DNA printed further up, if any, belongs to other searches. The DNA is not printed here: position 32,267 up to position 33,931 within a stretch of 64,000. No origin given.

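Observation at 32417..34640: Non-respiratory reductive-dehalogenase-like (RdhA family) gene co-operonic with an alpha/beta hydrolase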

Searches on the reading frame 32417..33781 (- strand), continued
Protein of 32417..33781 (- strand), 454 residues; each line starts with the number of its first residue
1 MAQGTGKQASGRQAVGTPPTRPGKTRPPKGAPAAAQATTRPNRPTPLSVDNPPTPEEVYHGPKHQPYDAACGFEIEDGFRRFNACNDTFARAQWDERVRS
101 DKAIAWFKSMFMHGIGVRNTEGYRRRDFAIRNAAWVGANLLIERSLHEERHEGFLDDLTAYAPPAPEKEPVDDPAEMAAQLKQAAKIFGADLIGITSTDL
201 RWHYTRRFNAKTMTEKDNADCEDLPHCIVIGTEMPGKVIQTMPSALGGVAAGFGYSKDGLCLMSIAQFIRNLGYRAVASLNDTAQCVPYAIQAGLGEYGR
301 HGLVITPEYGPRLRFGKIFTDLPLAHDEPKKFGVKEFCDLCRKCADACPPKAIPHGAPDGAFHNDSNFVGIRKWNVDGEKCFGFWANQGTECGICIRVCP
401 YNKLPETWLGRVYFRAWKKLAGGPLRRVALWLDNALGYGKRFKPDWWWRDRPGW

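Call 6: find_homologous_proteins(query=window:32417-33781:-, max_evalue=0.00001)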
Query window:32417-33781:- (454 aa): 2164 proteins with E <= 0.00001 among 8000 candidates; the best 120 are listed.
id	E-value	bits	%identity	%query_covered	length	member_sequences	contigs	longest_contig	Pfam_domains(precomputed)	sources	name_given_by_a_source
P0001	1.2e-294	996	92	98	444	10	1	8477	PF13486.11,PF13484.12,PF12838.13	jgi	jgi:epoxyqueuosine reductase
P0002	1.8e-256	870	83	93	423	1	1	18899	PF13486.11,PF12837.13,PF13484.12,PF12838.13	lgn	-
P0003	6.1e-254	861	85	91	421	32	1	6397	PF13486.11,PF13484.12,PF12838.13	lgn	-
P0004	2.7e-253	859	83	92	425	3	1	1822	PF13486.11,PF13484.12,PF12838.13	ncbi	-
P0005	1.5e-252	857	85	91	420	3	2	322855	PF13486.11,PF13484.12,PF12838.13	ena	-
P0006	6.7e-252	855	84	91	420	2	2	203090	PF13486.11,PF13484.12,PF12838.13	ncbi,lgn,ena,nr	ncbi:MAG: reductive dehalogenase [Rhodospirillaceae bacterium]|nr:reductive dehalogenase [Rhodospiri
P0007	1.8e-250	850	83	92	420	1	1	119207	PF13486.11,PF13484.12,PF12838.13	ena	-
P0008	3.5e-250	849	83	92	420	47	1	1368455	PF13486.11,PF13484.12,PF12838.13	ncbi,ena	-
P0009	7.7e-250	848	82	91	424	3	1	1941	PF13486.11,PF13484.12,PF12838.13,PF13237.12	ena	-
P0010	4.7e-249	845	84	91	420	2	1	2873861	PF13486.11,PF13484.12,PF12838.13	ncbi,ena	-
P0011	1.4e-247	841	83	91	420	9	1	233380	PF13486.11,PF13484.12,PF12838.13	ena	-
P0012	2.6e-243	826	79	93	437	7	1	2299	PF13486.11,PF13484.12,PF12838.13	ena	-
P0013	2.5e-241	820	74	98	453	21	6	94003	PF13486.11,PF13484.12,PF12838.13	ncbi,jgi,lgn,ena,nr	ncbi:MAG TPA: reductive dehalogenase [Alphaproteobacteria bacterium]|nr:reductive dehalogenase [Alph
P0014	2.9e-241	820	80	92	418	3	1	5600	PF13486.11,PF13484.12,PF12838.13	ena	-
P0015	8.3e-241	818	76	98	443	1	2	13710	PF13486.11,PF13484.12,PF12838.13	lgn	-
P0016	3.3e-239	813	79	91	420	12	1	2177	PF13486.11,PF13484.12,PF12838.13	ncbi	-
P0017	9.7e-237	805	75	98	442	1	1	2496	PF13486.11,PF13484.12,PF12838.13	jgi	jgi:reductive dehalogenase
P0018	2.5e-236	803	78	91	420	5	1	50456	PF13486.11,PF13484.12,PF12838.13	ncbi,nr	ncbi:MAG: reductive dehalogenase [Alphaproteobacteria bacterium]|nr:reductive dehalogenase [Alphapro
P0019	2.7e-234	797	76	92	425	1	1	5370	PF13486.11,PF13484.12,PF12838.13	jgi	jgi:epoxyqueuosine reductase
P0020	8.7e-234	795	78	91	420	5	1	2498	PF13486.11,PF13484.12,PF12838.13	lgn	-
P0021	3.2e-231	787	76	93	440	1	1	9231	PF13486.11,PF13484.12,PF12838.13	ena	-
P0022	1.2e-229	781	76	90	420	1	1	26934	PF13486.11,PF13484.12,PF12838.13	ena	-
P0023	8.5e-229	779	74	96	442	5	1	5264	PF13486.11,PF12837.13,PF13484.12,PF12838.13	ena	-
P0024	2.7e-221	754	75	91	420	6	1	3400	PF13486.11,PF13484.12,PF12838.13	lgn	-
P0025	4.6e-213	727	71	91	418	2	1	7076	PF13486.11,PF13484.12,PF12838.13,PF13237.12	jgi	-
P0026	3.5e-210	717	70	91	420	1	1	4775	PF13486.11,PF13484.12,PF12838.13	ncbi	-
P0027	5.4e-206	703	69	91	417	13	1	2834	PF13486.11,PF13484.12,PF12838.13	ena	-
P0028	2.9e-203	694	69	91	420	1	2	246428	PF13486.11,PF13484.12,PF12838.13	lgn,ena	-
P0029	4.7e-193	661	78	75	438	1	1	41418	PF13486.11,PF13484.12,PF12838.13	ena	-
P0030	1.7e-181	623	63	90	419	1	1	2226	PF13486.11,PF13484.12,PF12838.13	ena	-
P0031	9.2e-175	600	61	89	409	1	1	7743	PF13486.11,PF13484.12,PF12838.13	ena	-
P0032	1.9e-170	586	61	89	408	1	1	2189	PF13486.11,PF13484.12,PF12838.13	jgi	jgi:reductive dehalogenase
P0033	2.3e-170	586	61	88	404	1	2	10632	PF13486.11,PF13484.12,PF12838.13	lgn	-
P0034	5.3e-170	585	60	89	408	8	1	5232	PF13486.11,PF13484.12,PF12838.13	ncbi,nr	ncbi:MAG: 4Fe-4S dicluster domain-containing protein [Gammaproteobacteria bacterium]|nr:4Fe-4S diclu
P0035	4.5e-169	582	60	90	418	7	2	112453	PF13484.12,PF12838.13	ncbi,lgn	ncbi:MAG: reductive dehalogenase [Alphaproteobacteria bacterium]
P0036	4.7e-168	578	58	92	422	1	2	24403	PF13484.12,PF12838.13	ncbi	ncbi:MAG: reductive dehalogenase [Alphaproteobacteria bacterium]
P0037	1.3e-167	577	62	88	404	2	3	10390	PF13486.11,PF00037.33,PF13484.12,PF12838.13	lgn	-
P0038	2.3e-167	576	59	90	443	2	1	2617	PF13486.11,PF13484.12,PF12838.13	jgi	jgi:reductive dehalogenase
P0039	4.9e-166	572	58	90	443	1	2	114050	PF13486.11,PF13484.12,PF12838.13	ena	-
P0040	1.4e-165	570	57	92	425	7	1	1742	PF13486.11,PF13484.12,PF12838.13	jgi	-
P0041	4.3e-165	568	58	89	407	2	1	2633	PF13486.11,PF13484.12,PF12838.13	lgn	-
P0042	2.4e-164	566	59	88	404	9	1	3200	PF13486.11,PF13484.12,PF12838.13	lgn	-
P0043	2.6e-164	566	58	90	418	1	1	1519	PF13484.12,PF12838.13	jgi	jgi:epoxyqueuosine reductase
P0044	4.1e-164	565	62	84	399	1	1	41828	PF13486.11,PF12837.13,PF13484.12,PF12838.13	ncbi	-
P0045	4.7e-164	565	58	90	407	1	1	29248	PF13486.11,PF13484.12,PF12838.13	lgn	-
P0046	2.3e-163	563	58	89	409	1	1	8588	PF13484.12,PF12838.13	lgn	-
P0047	4.7e-163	562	58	90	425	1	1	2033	PF13484.12,PF12838.13,PF13534.12,PF13187.12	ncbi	ncbi:MAG: reductive dehalogenase [Burkholderiales bacterium]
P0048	5.9e-162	558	58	89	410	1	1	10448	PF13486.11,PF13484.12,PF12838.13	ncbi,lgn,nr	ncbi:MAG: 4Fe-4S dicluster protein [Bacteroidota bacterium]|nr:4Fe-4S dicluster protein [Bacteroidot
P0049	1.8e-161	556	56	90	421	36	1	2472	PF13486.11,PF13484.12,PF12838.13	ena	-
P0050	3.1e-161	556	59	87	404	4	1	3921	PF13486.11,PF13484.12,PF12838.13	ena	-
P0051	3.5e-161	556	58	89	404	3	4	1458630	PF13486.11,PF13484.12,PF12838.13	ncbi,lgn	ncbi:MAG: reductive dehalogenase [Chitinophagales bacterium]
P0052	4.6e-161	555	57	89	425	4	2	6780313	PF13484.12,PF12838.13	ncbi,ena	-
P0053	5.3e-161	555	58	88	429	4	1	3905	PF13484.12,PF12838.13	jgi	jgi:ferredoxin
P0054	6.7e-161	555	58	89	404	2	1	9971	PF13486.11,PF13484.12,PF12838.13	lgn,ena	-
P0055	8.5e-161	554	56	88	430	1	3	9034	PF13484.12,PF12838.13,PF13237.12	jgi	jgi:epoxyqueuosine reductase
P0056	1.6e-159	550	56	89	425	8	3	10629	PF13484.12,PF12838.13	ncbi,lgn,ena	-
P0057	1.8e-159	550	56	92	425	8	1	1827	PF13484.12,PF12838.13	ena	-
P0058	8.5e-159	548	57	90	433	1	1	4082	PF13484.12,PF12838.13,PF13534.12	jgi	jgi:epoxyqueuosine reductase QueG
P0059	4.8e-158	545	56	89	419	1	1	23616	PF13484.12,PF12838.13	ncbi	-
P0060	5.0e-158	545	56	90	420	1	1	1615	PF13484.12,PF12838.13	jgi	jgi:epoxyqueuosine reductase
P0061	6.7e-158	545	55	90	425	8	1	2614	PF13484.12,PF12838.13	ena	-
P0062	2.1e-157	543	56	89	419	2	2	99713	PF13484.12,PF12838.13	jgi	jgi:ferredoxin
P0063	2.9e-157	543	56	89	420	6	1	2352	PF13484.12,PF12838.13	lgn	-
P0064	3.0e-157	543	55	91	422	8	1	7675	PF13484.12,PF12838.13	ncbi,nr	ncbi:MAG: reductive dehalogenase [Rhodospirillaceae bacterium]|nr:reductive dehalogenase [Rhodospiri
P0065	3.3e-157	542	56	89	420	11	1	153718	PF13484.12,PF12838.13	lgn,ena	-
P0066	4.7e-157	542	56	89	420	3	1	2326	PF13484.12,PF12838.13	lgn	-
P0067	5.3e-157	542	56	89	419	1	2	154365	PF13484.12,PF12838.13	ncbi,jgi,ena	-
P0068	6.7e-157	541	56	89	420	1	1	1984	PF13484.12,PF12838.13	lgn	-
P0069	9.6e-157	541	55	89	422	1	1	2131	PF13484.12,PF12838.13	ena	-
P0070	1.0e-156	541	56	89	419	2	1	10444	PF13484.12,PF12838.13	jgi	jgi:ferredoxin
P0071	1.1e-156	541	56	89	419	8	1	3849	PF13484.12,PF12838.13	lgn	-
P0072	1.8e-156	540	56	89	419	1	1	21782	PF13484.12,PF12838.13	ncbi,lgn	-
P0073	2.1e-156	540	54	91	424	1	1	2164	PF13484.12,PF12838.13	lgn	-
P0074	2.4e-156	540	55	89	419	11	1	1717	PF13484.12,PF12838.13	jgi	-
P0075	2.9e-156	539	55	89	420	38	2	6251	PF13484.12,PF12838.13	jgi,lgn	-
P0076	4.2e-156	539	56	89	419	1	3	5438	PF13484.12,PF12838.13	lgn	-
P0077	5.7e-156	538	54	90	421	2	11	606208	PF13484.12,PF12838.13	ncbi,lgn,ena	-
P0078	5.7e-156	538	56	90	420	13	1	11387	PF13484.12,PF12838.13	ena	-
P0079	6.0e-156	538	52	99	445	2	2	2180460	PF13484.12,PF12838.13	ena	-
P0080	1.3e-155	537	56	89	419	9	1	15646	PF13484.12,PF12838.13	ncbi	ncbi:MAG TPA: reductive dehalogenase [Alphaproteobacteria bacterium]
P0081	1.3e-155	537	57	89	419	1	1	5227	PF13484.12,PF12838.13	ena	-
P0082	1.4e-155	537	53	90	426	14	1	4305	PF13484.12,PF12838.13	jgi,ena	-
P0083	1.8e-155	537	55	89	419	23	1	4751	PF13484.12,PF12838.13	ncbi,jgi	jgi:reductive dehalogenase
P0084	1.9e-155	537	55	90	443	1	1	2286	PF13486.11,PF13484.12,PF12838.13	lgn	-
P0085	2.0e-155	537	54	90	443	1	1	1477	PF13486.11,PF13484.12,PF12838.13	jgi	jgi:reductive dehalogenase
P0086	2.7e-155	536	56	89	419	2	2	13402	PF13484.12,PF12838.13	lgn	-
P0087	3.7e-155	536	56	89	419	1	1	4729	PF13484.12,PF12838.13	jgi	jgi:ferredoxin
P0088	1.3e-154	534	56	89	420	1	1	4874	PF13484.12,PF12838.13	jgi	jgi:reductive dehalogenase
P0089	1.5e-154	534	53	90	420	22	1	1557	PF13484.12,PF12838.13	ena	-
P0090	1.6e-154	534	53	91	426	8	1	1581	PF13484.12,PF12838.13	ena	-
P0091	2.0e-154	533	57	90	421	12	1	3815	PF13484.12,PF12838.13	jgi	-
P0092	2.8e-154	533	55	89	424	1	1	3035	PF13484.12,PF12838.13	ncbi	-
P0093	2.9e-154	533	55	89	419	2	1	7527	PF13484.12,PF12838.13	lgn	-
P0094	5.1e-154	532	55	89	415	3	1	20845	PF13484.12,PF12838.13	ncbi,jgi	jgi:reductive dehalogenase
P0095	7.0e-154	531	55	89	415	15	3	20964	PF13484.12,PF12838.13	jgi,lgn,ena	jgi:reductive dehalogenase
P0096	7.9e-154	531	55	89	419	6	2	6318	PF13484.12,PF12838.13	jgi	jgi:reductive dehalogenase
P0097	1.1e-153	531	54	90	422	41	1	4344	PF13484.12,PF12838.13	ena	-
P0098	1.5e-153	530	54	92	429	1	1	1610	PF13484.12,PF12838.13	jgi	jgi:epoxyqueuosine reductase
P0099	1.8e-153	530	56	86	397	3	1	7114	PF13484.12,PF12838.13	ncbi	-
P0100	2.2e-153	530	55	89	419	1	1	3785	PF13484.12,PF12838.13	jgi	jgi:epoxyqueuosine reductase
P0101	2.5e-153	530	56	90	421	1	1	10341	PF13484.12,PF12838.13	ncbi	-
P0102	4.0e-153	529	55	90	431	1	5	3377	PF13484.12,PF12838.13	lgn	-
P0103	4.2e-153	529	54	89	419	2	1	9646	PF13484.12,PF12838.13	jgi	jgi:epoxyqueuosine reductase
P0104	1.0e-152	528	56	89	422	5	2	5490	PF13484.12,PF12838.13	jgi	jgi:reductive dehalogenase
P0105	1.3e-152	527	54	90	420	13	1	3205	PF13484.12,PF12838.13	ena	-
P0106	1.7e-152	527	54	89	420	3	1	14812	PF13484.12,PF12838.13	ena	-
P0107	3.8e-152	526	54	91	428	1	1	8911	PF13484.12,PF12838.13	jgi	jgi:epoxyqueuosine reductase QueG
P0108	5.5e-152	525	55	89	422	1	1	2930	PF13484.12,PF12838.13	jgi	jgi:ferredoxin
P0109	7.0e-152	525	54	92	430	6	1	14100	PF13484.12,PF12838.13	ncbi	-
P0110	1.1e-151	524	54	91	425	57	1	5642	PF13486.11,PF13484.12,PF12838.13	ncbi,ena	-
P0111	1.6e-151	524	55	90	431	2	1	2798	PF13484.12,PF12838.13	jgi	jgi:epoxyqueuosine reductase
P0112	2.7e-151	523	55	89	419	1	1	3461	PF13484.12,PF12838.13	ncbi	-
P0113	3.7e-151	522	55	89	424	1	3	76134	PF13484.12,PF12838.13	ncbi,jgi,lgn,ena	-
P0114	4.6e-151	522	54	89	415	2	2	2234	PF13484.12,PF12838.13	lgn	-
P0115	5.8e-151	522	54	89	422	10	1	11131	PF13486.11,PF13484.12,PF12838.13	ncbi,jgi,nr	ncbi:MAG: reductive dehalogenase [Alphaproteobacteria bacterium]|jgi:epoxyqueuosine reductase|nr:red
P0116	6.5e-151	522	55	90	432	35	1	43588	PF13484.12,PF12838.13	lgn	-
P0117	3.1e-150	519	54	89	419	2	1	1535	PF13484.12,PF12838.13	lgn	-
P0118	4.8e-150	519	54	92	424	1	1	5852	PF13484.12,PF12838.13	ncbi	-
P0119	1.0e-149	518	54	89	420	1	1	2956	PF13484.12,PF12838.13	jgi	jgi:epoxyqueuosine reductase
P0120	1.2e-149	517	52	90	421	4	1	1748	PF13486.11,PF13484.12,PF12838.13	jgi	-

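Call 8: find_encoding_contigs(protein=window:32417-33781:-, flank=8000, max_places=4)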
Protein window:32417-33781:- (454 aa): no gene with exactly this product is on record in the collection.

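Call 9: find_encoding_contigs(protein=P0010, flank=8000, max_places=3)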
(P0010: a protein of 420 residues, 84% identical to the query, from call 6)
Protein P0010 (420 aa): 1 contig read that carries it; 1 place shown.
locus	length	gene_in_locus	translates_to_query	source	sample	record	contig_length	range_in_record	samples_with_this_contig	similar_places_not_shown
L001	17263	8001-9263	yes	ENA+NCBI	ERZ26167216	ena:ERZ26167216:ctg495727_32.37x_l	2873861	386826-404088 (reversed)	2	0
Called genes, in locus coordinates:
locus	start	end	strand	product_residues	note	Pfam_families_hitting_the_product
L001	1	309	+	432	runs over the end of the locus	PF06808:DctM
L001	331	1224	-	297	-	PF13691:Lactamase_B_4 (weak), PF23023:Anti-Pycsar_Apyc1, PF00753:Lactamase_B, PF12706:Lactamase_B_2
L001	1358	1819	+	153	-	PF22381:Staph_reg_Sar_Rot (faint), PF12802:MarR_2, PF01047:MarR, PF13601:HTH_34 (weak)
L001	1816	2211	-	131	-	PF01266:DAO (weak)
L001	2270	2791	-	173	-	PF01661:Macro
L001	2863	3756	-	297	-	PF00892:EamA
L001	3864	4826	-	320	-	PF02423:OCD_Mu_crystall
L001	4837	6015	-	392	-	-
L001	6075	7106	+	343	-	PF02219:MTHFR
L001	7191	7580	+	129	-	PF01909:NTP_transf_2, PF18765:Polbeta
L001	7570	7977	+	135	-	PF05168:HEPN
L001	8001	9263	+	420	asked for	PF13486:Dehalogenase, PF12838:Fer4_7, PF13484:Fer4_16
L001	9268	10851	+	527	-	PF00501:AMP-binding, PF13193:AMP-binding_C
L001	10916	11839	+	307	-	-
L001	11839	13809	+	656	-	PF00501:AMP-binding, PF13193:AMP-binding_C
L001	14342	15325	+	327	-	PF05013:FGase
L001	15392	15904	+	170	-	PF13302:Acetyltransf_3 (weak), PF13420:Acetyltransf_4, PF00583:Acetyltransf_1, PF13673:Acetyltransf_10 (weak), PF13508:Acetyltransf_7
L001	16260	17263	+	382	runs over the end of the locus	PF02405:MlaE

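Call 10: find_encoding_contigs(protein=P0052, flank=8000, max_places=3)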
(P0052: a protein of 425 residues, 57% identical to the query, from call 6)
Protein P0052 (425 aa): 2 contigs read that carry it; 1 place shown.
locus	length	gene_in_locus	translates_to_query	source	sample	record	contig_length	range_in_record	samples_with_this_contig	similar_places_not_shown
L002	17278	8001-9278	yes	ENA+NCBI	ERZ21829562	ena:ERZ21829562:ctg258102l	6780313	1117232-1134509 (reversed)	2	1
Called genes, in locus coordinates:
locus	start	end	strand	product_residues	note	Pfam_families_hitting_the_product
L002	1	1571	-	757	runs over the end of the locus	PF00069:Pkinase, PF03109:ABC1 (faint), PF07714:PK_Tyr_Ser-Thr, PF13458:Peripla_BP_6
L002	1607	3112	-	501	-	PF12796:Ank_2, PF13857:Ank_5 (weak), PF13637:Ank_4 (weak), PF12796:Ank_2, PF00023:Ank (weak), PF12796:Ank_2, PF13637:Ank_4, PF13857:Ank_5 (weak), +6 more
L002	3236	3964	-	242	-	PF03466:LysR_substrate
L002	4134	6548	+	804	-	PF13442:Cytochrome_CBB3 (weak), PF07635:PSCyt1 (faint), PF07626:PSD3, PF07637:PSD5, PF07631:PSD4, PF07627:PSCyt3, PF07624:PSD2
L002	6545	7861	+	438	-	PF07586:HXXSHH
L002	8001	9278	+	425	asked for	PF12838:Fer4_7, PF13484:Fer4_16 (weak)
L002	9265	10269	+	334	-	-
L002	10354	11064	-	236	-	PF04654:DUF599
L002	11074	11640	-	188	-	PF01073:3Beta_HSD, PF01370:Epimerase, PF05368:NmrA, PF16363:GDP_Man_Dehyd, PF13460:NAD_binding_10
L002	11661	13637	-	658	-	PF01011:PQQ, PF13360:PQQ_2 (faint)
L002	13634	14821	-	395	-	PF00108:Thiolase_N, PF02803:Thiolase_C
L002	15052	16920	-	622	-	PF12228:DUF3604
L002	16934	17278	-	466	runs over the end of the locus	PF00884:Sulfatase, PF16347:SGSH_C (weak)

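Call 11: find_encoding_contigs(protein=P0051, flank=8000, max_places=3)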
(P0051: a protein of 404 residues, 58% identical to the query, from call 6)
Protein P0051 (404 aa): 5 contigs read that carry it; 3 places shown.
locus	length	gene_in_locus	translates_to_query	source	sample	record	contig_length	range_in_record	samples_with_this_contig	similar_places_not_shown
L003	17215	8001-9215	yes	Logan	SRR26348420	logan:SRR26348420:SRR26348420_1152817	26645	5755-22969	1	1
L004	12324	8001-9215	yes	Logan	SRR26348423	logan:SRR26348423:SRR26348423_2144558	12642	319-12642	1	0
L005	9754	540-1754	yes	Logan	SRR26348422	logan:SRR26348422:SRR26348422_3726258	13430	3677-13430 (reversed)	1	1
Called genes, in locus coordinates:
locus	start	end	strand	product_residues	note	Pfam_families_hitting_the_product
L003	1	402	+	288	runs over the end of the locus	PF05118:Asp_Arg_Hydrox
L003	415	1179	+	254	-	PF05118:Asp_Arg_Hydrox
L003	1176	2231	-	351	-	PF08545:ACP_syn_III, PF08541:ACP_syn_III_C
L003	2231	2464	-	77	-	-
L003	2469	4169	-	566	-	PF00501:AMP-binding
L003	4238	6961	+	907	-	PF13620:CarboxypepD_reg (weak), PF13715:CarbopepD_reg_2, PF07715:Plug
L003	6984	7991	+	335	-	PF08240:ADH_N, PF00107:ADH_zinc_N, PF13602:ADH_zinc_N_2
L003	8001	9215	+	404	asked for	PF13486:Dehalogenase, PF12838:Fer4_7, PF13484:Fer4_16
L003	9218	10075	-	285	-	PF05721:PhyH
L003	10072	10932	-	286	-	PF05721:PhyH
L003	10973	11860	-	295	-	PF05721:PhyH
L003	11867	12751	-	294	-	PF05721:PhyH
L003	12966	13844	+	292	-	PF22814:WelO5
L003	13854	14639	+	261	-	PF05721:PhyH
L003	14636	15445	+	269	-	PF13489:Methyltransf_23 (weak), PF13847:Methyltransf_31 (weak), PF08241:Methyltransf_11 (weak)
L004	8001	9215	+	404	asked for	PF13486:Dehalogenase, PF12838:Fer4_7, PF13484:Fer4_16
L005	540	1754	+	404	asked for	PF13486:Dehalogenase, PF12838:Fer4_7, PF13484:Fer4_16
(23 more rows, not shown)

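Call 12: find_encoding_contigs(protein=P0013, flank=8000, max_places=3)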
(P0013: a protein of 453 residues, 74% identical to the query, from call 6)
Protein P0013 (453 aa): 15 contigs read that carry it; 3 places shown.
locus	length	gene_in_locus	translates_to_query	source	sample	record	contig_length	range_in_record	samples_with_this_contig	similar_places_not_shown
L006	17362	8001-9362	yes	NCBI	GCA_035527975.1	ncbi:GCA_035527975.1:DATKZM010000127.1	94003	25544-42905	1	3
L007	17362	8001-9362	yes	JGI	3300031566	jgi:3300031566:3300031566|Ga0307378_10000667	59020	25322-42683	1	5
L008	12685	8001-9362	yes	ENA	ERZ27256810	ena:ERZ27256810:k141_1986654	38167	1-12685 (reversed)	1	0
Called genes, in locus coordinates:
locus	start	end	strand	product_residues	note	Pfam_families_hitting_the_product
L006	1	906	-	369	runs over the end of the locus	PF03069:FmdA_AmdA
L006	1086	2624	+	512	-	PF00501:AMP-binding, PF13193:AMP-binding_C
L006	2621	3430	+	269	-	PF00378:ECH_1, PF16113:ECH_2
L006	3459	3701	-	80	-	-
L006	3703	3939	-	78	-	PF11431:Transport_MerF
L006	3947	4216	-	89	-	PF13192:Thioredoxin_3 (weak)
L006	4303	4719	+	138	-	PF00376:MerR, PF13411:MerR_1, PF09278:MerR-DNA-bind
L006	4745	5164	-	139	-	PF18602:Rap1a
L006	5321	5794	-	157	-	PF13801:Metal_resist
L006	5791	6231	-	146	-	-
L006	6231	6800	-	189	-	PF04542:Sigma70_r2, PF08281:Sigma70_r4_2, PF04545:Sigma70_r4 (weak)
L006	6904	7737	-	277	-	PF05901:Excalibur (faint), PF10591:SPARC_Ca_bdg (faint), PF23564:EF-hand_FSTL1 (faint), PF13833:EF-hand_8 (faint), PF25578:EF-hand_STIM1 (faint), PF13202:EF-hand_5 (weak), PF13499:EF-hand_7 (weak), PF00036:EF-hand_1 (weak), +3 more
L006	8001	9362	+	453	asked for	PF13486:Dehalogenase (weak), PF12838:Fer4_7, PF13484:Fer4_16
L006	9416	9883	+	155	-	PF11071:Nuc_deoxyri_tr3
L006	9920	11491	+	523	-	PF00501:AMP-binding, PF13193:AMP-binding_C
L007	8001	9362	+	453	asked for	PF13486:Dehalogenase (weak), PF12838:Fer4_7, PF13484:Fer4_16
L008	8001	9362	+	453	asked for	PF13486:Dehalogenase (weak), PF12838:Fer4_7, PF13484:Fer4_16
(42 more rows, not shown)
